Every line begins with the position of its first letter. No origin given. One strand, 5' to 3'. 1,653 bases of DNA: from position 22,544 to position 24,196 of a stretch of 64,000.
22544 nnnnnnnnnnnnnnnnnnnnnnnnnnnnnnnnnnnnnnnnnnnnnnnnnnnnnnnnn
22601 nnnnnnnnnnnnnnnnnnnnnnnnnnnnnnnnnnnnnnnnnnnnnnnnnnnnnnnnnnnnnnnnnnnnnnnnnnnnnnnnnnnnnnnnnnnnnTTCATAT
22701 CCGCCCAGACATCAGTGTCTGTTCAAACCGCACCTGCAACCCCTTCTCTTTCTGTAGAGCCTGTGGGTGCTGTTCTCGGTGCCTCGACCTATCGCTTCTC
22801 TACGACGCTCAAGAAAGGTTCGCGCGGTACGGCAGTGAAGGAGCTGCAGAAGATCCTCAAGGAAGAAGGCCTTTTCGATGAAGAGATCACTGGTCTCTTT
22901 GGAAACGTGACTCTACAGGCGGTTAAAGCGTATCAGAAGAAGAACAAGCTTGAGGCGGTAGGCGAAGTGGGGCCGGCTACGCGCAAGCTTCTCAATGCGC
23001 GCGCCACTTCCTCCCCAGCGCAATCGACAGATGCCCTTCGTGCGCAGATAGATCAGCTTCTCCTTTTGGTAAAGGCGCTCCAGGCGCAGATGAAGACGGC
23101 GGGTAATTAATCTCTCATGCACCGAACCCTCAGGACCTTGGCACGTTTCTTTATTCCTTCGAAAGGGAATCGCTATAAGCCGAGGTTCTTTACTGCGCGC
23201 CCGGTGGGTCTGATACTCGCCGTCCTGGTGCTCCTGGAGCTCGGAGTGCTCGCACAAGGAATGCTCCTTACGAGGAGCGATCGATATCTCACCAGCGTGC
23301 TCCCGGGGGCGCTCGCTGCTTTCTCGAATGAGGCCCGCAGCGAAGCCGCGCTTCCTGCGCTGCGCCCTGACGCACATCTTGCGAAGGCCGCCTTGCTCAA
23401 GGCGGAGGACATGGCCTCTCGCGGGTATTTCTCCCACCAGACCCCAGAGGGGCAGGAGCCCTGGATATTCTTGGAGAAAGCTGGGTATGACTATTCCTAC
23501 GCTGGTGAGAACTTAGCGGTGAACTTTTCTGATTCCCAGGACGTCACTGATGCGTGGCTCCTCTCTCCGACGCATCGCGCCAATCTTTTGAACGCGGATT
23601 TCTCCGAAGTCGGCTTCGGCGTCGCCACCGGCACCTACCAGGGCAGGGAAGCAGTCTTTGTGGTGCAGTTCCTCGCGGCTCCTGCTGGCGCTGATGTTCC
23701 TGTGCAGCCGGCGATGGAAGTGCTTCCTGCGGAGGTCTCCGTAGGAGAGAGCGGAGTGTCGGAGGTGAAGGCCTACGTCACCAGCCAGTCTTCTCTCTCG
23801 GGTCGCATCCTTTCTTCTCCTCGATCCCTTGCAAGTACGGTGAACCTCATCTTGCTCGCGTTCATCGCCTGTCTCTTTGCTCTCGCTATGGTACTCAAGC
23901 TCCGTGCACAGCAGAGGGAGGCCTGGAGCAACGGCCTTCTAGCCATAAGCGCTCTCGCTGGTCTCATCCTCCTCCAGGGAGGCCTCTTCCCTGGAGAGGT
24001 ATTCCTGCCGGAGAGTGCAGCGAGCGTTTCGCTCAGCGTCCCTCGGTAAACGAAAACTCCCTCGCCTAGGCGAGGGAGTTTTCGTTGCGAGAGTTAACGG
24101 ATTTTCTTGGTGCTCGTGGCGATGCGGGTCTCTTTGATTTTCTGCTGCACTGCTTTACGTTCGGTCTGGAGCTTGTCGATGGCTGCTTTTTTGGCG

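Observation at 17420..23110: Two diverged paralogous giant surface proteins with swapped C-terminal anchoring modules (dockerin-like vs peptidoglycan-binding)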

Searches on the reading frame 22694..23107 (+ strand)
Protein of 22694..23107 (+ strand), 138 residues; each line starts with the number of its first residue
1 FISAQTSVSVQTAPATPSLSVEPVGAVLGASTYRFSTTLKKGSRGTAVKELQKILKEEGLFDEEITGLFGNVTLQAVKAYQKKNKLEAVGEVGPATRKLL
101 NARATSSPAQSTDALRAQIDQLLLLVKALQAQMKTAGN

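Call 49: find_homologous_proteins(query=window:22694-23107:+, max_evalue=0.001)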
Query window:22694-23107:+ (138 aa): 2 proteins with E <= 0.001 among 67 candidates.
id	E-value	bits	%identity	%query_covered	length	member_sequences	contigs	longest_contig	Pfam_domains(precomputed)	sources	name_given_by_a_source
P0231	2.2e-10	59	51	49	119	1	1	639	PF01471.24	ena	-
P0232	9.1e-4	37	49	46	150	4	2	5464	PF01471.24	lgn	-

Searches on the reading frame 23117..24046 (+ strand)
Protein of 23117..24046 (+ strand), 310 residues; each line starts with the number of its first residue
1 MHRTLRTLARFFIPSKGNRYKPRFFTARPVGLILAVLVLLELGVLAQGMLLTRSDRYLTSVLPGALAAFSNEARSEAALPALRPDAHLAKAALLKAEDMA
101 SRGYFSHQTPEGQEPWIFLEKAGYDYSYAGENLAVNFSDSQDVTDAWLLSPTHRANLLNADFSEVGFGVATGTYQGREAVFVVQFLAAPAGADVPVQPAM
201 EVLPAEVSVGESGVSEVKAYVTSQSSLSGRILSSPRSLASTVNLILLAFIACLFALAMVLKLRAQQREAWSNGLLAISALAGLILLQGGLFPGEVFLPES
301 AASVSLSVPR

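Call 4: search_protein_families(library=pfam, proteins=[window:23117-24046:+], max_evalue=0.1)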
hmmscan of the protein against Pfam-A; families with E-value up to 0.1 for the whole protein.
window:23117-24046:+ (310 aa): 2 families
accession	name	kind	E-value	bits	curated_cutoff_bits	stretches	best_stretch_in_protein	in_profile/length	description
PF00188.32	CAP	-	3.2e-20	73.6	21.1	1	71-184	5-116/117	Cysteine-rich secretory protein family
PF12046.13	CCB1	-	0.035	13.9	25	1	237-286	77-125/168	Cofactor assembly of complex C subunit B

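Call 68: search_protein_families(library=ncbifam, proteins=[window:23117-24046:+], max_evalue=0.01)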
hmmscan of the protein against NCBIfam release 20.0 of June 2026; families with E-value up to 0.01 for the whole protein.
window:23117-24046:+ (310 aa): 2 families
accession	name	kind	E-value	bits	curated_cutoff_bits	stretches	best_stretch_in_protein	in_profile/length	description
TIGR02909.1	spore_YkwD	subfamily_domain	7.6e-28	97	171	1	68-176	10-118/127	uncharacterized protein, YkwD family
NF052539.1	DivAsocLipDalA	equivalog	6e-11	42.5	200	1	71-169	56-154/169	divisome-associated lipoprotein DalA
